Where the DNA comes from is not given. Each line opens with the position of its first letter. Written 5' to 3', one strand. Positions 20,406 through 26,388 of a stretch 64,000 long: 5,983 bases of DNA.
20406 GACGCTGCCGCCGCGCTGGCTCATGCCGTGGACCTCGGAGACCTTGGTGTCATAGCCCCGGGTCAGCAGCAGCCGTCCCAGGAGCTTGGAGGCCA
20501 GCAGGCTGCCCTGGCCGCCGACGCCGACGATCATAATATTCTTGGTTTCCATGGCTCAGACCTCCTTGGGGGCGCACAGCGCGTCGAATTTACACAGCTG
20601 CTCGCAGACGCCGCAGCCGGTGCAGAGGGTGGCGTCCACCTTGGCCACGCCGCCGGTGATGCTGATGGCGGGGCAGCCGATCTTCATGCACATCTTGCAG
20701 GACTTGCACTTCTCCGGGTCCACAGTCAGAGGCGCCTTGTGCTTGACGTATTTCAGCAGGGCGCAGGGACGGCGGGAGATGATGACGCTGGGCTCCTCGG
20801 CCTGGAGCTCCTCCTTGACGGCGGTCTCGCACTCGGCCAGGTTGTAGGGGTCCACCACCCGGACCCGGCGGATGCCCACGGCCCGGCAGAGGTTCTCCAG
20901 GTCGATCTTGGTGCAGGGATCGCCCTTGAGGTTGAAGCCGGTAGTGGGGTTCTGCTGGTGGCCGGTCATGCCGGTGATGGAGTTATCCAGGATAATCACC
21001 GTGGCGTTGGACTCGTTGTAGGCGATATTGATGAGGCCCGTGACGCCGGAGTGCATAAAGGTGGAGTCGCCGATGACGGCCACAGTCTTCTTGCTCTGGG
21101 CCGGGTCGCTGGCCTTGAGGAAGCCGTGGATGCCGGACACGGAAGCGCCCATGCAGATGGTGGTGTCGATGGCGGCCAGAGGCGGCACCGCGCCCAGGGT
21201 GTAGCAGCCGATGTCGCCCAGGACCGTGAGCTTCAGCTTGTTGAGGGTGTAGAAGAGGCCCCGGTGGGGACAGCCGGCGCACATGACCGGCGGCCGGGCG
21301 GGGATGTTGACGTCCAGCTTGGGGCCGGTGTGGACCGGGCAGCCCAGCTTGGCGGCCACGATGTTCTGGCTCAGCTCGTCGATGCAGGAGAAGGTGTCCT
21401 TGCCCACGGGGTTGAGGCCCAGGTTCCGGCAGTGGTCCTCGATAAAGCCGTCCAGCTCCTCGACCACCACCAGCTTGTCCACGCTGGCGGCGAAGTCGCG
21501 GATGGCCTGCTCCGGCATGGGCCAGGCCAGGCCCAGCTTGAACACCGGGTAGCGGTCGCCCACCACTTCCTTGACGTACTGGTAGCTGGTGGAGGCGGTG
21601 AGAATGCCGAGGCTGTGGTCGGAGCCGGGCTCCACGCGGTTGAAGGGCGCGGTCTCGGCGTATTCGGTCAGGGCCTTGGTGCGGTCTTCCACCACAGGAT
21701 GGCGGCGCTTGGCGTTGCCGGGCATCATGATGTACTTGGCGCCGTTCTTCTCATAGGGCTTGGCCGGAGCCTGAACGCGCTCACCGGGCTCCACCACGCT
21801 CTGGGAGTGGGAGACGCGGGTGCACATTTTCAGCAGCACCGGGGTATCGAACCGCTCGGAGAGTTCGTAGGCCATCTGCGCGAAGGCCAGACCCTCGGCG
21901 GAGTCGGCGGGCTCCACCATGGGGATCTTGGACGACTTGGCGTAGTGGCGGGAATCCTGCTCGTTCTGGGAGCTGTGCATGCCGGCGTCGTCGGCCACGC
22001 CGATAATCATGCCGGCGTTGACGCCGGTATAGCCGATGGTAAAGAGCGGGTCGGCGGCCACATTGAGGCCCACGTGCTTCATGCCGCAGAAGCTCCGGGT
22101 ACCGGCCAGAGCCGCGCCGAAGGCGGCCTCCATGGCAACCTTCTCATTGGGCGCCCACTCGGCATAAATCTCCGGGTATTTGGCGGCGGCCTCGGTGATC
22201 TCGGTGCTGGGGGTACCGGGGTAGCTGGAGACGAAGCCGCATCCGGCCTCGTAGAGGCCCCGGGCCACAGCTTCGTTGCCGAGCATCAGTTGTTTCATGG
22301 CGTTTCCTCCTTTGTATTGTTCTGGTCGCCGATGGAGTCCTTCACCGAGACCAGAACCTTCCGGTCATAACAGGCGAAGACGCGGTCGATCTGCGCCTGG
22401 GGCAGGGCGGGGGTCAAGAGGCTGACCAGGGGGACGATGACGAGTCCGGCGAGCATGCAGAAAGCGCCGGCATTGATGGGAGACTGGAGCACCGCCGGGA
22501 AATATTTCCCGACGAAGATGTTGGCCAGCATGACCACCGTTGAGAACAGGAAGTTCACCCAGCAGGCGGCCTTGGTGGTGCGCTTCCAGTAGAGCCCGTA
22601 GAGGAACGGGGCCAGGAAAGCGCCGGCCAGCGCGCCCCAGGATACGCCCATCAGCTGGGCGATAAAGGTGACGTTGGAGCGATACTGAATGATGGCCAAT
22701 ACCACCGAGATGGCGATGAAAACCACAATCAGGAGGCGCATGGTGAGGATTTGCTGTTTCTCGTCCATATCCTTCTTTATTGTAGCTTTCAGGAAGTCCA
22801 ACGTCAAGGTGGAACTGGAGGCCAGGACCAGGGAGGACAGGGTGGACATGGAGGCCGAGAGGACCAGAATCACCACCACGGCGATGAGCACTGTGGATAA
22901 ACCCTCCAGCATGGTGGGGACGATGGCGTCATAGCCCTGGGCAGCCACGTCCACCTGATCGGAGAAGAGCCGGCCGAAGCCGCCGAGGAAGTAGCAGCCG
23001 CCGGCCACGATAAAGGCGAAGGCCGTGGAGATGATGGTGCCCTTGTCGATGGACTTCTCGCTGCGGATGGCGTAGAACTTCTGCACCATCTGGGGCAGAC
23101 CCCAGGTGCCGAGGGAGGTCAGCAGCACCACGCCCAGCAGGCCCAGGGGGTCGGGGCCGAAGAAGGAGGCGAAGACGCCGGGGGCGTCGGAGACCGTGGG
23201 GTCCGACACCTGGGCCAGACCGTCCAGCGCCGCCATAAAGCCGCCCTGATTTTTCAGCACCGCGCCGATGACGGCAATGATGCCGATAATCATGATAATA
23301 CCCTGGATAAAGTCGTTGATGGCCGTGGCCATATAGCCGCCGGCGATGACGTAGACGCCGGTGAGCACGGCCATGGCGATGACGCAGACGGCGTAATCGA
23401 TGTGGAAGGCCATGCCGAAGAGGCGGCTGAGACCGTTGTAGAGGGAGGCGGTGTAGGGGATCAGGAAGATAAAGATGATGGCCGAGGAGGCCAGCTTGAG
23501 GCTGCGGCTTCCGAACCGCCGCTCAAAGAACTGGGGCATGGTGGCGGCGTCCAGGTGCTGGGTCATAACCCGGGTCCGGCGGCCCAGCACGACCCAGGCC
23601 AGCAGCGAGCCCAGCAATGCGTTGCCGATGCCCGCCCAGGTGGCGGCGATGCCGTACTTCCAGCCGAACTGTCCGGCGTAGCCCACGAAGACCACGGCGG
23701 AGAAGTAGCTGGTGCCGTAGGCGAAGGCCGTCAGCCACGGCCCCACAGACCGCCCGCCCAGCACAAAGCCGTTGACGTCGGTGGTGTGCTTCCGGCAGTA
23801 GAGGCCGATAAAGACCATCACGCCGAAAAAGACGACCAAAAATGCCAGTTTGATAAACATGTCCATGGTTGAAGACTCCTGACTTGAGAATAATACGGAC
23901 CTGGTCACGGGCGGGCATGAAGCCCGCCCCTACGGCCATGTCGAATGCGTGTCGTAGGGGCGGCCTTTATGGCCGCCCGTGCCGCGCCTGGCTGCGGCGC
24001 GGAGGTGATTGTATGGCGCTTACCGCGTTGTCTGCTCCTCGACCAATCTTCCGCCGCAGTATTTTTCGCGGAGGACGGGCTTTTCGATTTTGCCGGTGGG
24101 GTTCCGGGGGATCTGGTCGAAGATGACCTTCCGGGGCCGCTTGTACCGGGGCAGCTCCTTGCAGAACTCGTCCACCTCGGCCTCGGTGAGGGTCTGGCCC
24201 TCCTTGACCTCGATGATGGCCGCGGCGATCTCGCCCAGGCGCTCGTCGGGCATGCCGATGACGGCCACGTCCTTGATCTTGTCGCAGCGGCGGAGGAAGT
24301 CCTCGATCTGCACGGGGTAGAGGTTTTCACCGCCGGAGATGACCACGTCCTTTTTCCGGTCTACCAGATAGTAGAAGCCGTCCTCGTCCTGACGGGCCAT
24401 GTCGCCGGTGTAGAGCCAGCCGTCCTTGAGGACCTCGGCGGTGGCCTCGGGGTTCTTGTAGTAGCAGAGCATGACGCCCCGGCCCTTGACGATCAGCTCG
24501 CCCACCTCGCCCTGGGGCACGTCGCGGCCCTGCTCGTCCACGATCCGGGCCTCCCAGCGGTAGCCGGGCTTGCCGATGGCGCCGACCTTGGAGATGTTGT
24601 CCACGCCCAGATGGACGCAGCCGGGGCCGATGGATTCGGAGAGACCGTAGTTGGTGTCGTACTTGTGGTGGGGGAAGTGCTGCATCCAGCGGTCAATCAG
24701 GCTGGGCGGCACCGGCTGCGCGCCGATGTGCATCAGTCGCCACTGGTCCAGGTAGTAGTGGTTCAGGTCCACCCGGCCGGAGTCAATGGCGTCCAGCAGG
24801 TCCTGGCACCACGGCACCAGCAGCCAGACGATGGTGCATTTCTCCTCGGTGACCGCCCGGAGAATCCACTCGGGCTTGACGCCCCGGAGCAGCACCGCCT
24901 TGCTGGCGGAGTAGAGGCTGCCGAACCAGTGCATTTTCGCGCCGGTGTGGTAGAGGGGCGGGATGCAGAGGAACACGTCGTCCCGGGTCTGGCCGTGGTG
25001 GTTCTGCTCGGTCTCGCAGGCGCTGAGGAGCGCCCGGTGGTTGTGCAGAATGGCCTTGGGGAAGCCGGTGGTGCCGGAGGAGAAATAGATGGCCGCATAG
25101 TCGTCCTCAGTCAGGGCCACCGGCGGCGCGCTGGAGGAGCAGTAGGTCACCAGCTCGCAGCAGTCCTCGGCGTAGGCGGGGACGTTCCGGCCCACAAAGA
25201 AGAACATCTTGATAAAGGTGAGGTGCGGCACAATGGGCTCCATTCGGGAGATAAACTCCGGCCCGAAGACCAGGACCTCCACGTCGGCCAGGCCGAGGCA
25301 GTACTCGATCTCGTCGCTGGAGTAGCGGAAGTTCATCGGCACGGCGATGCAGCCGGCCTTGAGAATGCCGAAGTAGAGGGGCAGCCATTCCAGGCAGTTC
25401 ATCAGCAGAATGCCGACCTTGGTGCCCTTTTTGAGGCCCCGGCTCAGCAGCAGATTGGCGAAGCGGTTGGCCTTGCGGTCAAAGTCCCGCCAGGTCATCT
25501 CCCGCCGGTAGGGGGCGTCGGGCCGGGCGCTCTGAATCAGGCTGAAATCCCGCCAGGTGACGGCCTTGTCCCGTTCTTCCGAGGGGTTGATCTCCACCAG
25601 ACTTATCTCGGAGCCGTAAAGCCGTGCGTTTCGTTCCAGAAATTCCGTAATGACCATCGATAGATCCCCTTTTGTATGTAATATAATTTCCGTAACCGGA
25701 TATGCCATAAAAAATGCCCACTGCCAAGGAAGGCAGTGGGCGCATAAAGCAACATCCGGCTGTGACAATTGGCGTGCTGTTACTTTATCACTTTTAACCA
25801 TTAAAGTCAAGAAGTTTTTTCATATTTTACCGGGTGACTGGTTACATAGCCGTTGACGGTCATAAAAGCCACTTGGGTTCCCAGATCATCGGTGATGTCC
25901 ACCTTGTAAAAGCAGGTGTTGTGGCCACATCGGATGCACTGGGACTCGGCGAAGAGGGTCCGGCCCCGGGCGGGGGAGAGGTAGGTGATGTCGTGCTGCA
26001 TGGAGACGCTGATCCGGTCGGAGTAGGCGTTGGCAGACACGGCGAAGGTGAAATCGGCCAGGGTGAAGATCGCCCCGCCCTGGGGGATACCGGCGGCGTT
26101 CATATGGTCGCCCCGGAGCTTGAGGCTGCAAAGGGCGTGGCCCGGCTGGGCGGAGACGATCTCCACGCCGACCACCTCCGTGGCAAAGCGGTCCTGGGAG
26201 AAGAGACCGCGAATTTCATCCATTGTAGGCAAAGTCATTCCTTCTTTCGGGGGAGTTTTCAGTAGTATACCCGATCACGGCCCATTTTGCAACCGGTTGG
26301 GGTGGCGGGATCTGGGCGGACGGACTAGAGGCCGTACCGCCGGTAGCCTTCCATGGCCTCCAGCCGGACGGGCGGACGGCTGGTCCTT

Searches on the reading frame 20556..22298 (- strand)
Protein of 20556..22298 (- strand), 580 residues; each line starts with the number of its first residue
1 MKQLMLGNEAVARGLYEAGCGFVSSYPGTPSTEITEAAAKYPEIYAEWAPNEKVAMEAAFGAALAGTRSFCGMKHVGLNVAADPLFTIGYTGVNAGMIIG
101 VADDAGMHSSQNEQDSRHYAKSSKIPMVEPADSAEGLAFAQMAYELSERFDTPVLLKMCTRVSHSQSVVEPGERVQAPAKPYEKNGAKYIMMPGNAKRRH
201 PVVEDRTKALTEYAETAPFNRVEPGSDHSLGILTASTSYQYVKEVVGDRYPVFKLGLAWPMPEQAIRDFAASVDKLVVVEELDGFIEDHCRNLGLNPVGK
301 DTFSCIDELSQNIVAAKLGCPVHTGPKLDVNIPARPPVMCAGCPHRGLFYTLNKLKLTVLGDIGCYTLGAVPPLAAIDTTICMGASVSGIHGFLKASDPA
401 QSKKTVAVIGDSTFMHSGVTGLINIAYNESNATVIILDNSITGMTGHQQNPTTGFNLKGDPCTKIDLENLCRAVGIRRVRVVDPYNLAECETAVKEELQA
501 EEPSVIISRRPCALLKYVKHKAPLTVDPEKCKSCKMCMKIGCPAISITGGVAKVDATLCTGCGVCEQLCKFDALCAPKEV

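Call 16: search_protein_families(library=pfam, proteins=[window:20556-22298:-], max_evalue=0.00001)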
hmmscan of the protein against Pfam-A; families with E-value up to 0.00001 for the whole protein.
window:20556-22298:- (580 aa): 4 families
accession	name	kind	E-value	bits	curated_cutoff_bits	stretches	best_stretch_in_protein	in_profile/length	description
PF02775.26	TPP_enzyme_C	-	5e-23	82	21.9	1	362-506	1-149/151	Thiamine pyrophosphate enzyme, C-terminal TPP binding domain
PF01855.24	POR_N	-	2.3e-13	50.9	27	1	14-184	2-186/231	Pyruvate flavodoxin/ferredoxin oxidoreductase, thiamine diP-bdg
PF00037.32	Fer4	-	1.2e-07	31.7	21.1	0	553-574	2-23/24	4Fe-4S binding domain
PF12837.12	Fer4_6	-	4.3e-06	26.8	25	0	551-574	1-24/24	4Fe-4S binding domain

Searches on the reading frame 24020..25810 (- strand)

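Call 16: search_protein_families(library=pfam, proteins=[window:24020-25810:-], max_evalue=0.00001)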
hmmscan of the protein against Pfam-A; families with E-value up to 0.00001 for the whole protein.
window:24020-25810:- (596 aa): 2 families
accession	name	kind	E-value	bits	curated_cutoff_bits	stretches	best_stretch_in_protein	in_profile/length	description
PF00501.34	AMP-binding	-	6.5e-72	242.9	29.9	1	102-451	19-384/384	AMP-binding enzyme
PF13193.12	AMP-binding_C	-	4.5e-13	50.4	24.5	1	501-574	1-76/76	AMP-binding enzyme C-terminal domain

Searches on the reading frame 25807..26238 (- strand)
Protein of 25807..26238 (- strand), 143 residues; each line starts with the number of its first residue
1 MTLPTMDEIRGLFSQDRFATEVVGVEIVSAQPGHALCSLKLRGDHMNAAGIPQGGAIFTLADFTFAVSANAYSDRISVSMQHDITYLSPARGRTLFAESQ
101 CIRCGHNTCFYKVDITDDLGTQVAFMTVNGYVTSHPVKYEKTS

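Call 16: search_protein_families(library=pfam, proteins=[window:25807-26238:-], max_evalue=0.00001)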
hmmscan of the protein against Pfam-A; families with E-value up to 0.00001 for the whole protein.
window:25807-26238:- (143 aa): 1 family
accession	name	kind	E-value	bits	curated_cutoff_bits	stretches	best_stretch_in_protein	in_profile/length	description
PF03061.28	4HBT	-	2.1e-08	34.8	20.6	1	54-122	6-77/79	Thioesterase superfamily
